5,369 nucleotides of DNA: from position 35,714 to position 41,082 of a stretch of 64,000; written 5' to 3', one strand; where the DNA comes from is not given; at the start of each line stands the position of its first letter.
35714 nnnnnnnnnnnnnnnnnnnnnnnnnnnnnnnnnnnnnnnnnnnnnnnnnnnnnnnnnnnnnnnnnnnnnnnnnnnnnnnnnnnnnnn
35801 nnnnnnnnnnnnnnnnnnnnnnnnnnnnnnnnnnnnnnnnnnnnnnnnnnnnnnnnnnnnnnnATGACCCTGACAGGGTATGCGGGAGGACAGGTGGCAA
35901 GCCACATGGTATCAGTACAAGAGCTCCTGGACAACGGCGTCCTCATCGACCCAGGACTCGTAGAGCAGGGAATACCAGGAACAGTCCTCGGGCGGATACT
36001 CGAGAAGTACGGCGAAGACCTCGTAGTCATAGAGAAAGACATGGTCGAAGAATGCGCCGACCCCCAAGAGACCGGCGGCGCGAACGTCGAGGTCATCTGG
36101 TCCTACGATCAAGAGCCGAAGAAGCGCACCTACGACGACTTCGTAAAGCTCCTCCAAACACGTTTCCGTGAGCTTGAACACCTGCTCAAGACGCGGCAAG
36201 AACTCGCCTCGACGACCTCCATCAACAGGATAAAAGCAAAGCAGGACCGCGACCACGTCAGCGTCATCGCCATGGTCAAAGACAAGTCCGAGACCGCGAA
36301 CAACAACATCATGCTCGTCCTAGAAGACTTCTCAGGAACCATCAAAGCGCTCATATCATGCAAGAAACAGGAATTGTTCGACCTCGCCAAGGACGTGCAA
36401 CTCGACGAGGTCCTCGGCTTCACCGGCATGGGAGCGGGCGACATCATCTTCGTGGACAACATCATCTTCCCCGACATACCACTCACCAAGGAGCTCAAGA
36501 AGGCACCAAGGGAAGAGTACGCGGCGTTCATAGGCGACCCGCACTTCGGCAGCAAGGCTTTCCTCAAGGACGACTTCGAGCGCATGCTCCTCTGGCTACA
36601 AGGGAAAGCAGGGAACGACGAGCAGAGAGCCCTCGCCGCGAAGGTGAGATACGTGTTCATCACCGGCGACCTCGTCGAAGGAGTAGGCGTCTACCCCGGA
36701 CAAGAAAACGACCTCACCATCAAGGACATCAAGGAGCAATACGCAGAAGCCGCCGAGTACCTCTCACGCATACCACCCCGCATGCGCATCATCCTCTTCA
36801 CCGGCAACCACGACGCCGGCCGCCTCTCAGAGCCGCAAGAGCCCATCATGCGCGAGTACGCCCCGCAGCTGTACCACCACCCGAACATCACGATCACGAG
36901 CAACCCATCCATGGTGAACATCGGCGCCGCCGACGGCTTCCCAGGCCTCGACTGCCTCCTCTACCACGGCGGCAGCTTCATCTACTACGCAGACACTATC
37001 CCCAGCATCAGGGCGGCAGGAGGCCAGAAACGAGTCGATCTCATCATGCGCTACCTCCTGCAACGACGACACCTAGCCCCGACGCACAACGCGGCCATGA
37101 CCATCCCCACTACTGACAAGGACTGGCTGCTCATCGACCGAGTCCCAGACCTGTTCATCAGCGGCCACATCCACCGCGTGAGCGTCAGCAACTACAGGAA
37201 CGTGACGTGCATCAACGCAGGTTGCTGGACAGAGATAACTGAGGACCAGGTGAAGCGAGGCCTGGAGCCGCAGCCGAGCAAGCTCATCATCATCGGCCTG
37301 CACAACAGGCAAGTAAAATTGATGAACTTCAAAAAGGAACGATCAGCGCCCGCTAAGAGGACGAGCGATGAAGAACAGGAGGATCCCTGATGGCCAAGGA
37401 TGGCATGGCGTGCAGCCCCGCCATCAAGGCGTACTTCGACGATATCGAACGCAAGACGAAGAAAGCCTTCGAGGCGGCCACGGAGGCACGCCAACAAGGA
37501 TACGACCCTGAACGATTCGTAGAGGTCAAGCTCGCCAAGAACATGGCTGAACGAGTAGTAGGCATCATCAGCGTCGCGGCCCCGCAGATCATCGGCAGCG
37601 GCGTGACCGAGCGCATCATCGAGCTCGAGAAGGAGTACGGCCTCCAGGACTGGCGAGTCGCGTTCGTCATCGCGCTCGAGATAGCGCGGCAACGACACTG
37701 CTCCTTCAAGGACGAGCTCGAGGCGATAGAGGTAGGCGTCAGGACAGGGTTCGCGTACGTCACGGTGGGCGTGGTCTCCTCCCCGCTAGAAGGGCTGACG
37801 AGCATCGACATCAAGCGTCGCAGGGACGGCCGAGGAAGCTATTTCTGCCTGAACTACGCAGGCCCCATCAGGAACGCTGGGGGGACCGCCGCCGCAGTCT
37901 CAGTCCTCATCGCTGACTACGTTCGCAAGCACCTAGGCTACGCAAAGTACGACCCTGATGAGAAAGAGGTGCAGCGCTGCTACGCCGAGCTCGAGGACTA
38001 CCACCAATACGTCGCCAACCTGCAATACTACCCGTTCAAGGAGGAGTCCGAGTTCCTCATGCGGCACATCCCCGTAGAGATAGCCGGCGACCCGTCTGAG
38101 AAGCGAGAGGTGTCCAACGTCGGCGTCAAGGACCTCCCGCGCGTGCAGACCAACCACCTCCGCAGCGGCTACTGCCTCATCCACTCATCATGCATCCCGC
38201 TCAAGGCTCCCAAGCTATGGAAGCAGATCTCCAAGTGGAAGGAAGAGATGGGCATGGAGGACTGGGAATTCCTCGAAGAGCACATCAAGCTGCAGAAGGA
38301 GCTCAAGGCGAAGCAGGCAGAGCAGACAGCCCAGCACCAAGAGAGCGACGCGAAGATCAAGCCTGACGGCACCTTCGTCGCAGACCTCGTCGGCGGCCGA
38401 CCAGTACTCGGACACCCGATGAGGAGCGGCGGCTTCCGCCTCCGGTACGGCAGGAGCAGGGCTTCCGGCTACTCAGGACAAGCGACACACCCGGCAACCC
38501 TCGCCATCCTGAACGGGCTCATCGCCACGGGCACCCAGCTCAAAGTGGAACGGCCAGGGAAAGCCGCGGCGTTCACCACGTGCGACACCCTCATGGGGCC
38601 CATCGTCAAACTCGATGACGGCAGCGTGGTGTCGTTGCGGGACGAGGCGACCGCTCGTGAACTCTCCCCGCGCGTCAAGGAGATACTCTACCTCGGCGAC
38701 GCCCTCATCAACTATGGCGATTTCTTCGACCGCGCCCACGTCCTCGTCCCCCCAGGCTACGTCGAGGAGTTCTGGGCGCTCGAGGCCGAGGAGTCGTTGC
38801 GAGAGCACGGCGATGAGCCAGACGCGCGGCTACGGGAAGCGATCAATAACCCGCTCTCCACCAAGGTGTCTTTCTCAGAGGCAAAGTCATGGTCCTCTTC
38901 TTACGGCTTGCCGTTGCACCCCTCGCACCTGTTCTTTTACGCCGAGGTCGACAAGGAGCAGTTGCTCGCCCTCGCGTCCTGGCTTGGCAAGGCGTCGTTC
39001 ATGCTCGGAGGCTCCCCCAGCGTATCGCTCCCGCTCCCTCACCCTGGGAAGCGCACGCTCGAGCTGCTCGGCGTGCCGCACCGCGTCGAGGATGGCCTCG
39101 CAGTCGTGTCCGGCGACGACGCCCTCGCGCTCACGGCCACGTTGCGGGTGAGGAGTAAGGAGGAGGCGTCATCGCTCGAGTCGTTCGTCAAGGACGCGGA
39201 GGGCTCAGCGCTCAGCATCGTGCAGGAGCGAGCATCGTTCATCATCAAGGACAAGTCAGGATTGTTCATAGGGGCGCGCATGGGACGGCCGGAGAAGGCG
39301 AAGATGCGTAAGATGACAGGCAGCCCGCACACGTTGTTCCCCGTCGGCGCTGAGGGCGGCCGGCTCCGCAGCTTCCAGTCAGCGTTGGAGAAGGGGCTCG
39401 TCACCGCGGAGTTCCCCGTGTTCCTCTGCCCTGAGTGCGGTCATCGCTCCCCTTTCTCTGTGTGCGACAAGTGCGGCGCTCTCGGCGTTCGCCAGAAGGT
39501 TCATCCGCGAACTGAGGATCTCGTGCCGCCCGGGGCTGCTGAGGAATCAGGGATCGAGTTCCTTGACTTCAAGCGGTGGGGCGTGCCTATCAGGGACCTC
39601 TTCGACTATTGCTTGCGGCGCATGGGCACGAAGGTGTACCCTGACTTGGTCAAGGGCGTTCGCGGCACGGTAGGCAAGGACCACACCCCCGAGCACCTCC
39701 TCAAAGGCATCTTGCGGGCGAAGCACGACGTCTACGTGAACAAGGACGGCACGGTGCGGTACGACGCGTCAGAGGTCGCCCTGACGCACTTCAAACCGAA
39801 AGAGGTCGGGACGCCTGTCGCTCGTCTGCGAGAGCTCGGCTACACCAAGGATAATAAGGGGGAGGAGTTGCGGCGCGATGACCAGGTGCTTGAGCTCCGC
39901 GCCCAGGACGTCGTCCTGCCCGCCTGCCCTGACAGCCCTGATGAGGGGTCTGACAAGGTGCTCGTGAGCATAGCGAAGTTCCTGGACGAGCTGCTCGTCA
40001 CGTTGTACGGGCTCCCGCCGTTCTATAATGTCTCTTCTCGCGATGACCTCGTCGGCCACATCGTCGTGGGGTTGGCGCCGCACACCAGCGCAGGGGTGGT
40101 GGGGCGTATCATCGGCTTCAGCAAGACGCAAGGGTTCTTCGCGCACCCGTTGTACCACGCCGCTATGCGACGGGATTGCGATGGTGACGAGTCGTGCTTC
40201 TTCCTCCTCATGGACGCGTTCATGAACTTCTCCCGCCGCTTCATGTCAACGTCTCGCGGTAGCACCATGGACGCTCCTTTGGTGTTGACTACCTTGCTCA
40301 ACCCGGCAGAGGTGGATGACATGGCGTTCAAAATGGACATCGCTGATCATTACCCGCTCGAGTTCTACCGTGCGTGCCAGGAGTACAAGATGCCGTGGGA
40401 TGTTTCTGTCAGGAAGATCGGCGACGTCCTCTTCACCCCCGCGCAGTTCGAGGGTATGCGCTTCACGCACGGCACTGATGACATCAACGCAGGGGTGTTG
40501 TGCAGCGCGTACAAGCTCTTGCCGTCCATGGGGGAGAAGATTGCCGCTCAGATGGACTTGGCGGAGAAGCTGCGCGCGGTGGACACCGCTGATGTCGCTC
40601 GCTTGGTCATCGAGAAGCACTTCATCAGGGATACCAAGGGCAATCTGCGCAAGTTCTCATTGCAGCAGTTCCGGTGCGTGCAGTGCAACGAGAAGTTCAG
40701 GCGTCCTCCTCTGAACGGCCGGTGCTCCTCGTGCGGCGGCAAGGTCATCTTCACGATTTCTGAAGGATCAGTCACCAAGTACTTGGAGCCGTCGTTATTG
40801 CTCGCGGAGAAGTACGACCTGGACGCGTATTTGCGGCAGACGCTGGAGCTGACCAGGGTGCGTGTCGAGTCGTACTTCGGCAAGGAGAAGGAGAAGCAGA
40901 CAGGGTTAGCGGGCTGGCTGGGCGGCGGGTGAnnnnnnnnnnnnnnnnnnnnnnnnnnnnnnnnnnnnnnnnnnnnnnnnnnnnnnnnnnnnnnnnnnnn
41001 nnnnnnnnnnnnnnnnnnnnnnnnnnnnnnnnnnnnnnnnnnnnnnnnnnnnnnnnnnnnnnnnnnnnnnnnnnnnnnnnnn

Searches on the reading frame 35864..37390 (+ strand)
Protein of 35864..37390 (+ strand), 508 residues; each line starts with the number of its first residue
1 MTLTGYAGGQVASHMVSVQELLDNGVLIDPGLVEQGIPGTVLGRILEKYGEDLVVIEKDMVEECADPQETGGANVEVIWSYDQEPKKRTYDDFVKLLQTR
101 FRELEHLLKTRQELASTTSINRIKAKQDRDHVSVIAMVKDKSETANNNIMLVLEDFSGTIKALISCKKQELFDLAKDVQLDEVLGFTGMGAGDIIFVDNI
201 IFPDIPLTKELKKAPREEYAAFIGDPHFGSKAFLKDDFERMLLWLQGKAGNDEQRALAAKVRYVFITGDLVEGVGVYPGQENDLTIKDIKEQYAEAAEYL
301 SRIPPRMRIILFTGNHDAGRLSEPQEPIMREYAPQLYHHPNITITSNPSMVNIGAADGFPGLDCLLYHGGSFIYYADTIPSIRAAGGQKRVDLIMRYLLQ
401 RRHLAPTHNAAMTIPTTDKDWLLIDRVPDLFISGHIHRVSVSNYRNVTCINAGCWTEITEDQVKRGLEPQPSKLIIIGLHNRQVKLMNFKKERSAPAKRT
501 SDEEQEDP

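Call 4: search_protein_families(library=pfam, proteins=[window:35864-37390:+])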
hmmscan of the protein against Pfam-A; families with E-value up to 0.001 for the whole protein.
window:35864-37390:+ (508 aa): 2 families
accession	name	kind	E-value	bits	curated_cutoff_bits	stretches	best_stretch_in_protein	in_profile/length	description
PF04042.21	DNA_pol_E_B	-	1.2e-10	41.7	29.1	1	222-435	3-203/210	DNA polymerase alpha/epsilon subunit B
PF00149.33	Metallophos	-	2.4e-09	38.4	21.5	1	221-438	4-190/191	Calcineurin-like phosphoesterase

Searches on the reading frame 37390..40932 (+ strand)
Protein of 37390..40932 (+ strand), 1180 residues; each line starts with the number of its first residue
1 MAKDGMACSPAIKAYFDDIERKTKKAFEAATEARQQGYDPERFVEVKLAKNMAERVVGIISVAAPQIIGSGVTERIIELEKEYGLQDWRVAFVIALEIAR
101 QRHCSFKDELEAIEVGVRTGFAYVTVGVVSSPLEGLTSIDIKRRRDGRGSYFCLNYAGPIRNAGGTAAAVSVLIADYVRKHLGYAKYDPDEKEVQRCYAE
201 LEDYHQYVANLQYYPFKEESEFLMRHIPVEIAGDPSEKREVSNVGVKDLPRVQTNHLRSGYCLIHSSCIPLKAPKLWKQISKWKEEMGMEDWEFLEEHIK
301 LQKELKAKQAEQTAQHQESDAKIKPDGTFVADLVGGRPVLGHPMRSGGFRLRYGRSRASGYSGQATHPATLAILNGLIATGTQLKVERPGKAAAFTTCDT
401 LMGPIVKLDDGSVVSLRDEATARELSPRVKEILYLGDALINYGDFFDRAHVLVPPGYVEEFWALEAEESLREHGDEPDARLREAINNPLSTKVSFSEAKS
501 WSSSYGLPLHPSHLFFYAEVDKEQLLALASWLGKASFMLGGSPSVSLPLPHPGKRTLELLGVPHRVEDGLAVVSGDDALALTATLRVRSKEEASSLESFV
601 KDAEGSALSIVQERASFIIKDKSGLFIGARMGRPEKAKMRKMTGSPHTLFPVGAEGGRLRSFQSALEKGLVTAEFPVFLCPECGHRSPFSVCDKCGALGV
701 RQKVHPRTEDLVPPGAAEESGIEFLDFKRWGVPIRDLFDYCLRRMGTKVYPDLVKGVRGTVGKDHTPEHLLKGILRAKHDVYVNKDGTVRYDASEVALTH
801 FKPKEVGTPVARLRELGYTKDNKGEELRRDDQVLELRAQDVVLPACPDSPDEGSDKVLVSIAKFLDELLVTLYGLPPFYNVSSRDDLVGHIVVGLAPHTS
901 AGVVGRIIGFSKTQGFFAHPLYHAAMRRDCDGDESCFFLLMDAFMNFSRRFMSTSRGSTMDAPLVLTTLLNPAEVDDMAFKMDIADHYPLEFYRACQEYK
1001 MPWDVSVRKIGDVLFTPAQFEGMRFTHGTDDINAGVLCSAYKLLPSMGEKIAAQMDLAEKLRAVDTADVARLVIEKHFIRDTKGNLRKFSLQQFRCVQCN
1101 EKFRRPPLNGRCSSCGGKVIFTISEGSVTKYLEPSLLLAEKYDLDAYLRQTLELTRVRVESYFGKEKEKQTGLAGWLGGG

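Call 4: search_protein_families(library=pfam, proteins=[window:37390-40932:+])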
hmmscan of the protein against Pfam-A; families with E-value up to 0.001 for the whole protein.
window:37390-40932:+ (1180 aa): 3 families
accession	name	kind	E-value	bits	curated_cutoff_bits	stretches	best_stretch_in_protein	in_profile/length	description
PF24846.1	PolC_DP2_cat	-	3.7e-118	394.3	24.3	1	752-1050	6-299/299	DNA polymerase II large subunit DP2, catalytic domain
PF24844.1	PolC_DP2_central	-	2.4e-108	362.8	24.3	1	317-704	2-362/372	DNA polymerase II large subunit DP2, central domain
PF03833.19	PolC_DP2_N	-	6e-77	258.9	24.3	1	15-300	2-270/271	DNA polymerase II large subunit DP2, N-terminal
